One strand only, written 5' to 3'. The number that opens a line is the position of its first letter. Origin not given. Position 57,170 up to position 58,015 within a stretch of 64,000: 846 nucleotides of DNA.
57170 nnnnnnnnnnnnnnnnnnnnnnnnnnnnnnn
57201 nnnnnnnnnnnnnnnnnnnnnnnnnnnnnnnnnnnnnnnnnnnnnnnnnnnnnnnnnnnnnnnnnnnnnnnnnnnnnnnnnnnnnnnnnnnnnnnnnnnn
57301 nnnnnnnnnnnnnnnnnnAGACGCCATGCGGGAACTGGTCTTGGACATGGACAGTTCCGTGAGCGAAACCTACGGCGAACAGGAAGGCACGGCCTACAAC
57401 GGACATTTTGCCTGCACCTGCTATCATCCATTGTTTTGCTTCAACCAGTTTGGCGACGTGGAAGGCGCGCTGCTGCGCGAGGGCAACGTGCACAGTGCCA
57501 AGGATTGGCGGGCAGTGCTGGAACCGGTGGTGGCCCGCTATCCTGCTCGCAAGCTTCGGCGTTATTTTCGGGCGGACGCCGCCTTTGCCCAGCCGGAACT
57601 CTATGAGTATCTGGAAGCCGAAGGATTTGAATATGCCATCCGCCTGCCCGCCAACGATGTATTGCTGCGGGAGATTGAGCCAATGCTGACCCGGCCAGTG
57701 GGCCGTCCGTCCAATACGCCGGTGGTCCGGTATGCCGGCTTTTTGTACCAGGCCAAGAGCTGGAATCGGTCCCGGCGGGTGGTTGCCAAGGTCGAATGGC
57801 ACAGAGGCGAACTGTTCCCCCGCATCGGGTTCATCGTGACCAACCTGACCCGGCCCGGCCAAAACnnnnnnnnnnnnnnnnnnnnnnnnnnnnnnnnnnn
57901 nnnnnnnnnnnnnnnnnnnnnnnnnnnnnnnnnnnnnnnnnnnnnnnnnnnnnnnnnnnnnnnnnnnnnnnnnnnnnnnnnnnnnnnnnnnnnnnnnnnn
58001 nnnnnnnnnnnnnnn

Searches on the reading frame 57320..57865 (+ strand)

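Call 54: search_protein_families(library=pfam, proteins=[window:57320-57865:+], max_evalue=0.001)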
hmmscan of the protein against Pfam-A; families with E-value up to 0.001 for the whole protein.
window:57320-57865:+ (182 aa): 2 families
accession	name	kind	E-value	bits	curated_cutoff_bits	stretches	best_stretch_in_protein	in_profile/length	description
PF13701.12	DDE_Tnp_1_4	-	1.6e-53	182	34.7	1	3-177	137-314/435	Transposase DDE domain group 1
PF01609.27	DDE_Tnp_1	-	4.4e-12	46.6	23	1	5-126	4-116/200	Transposase DDE domain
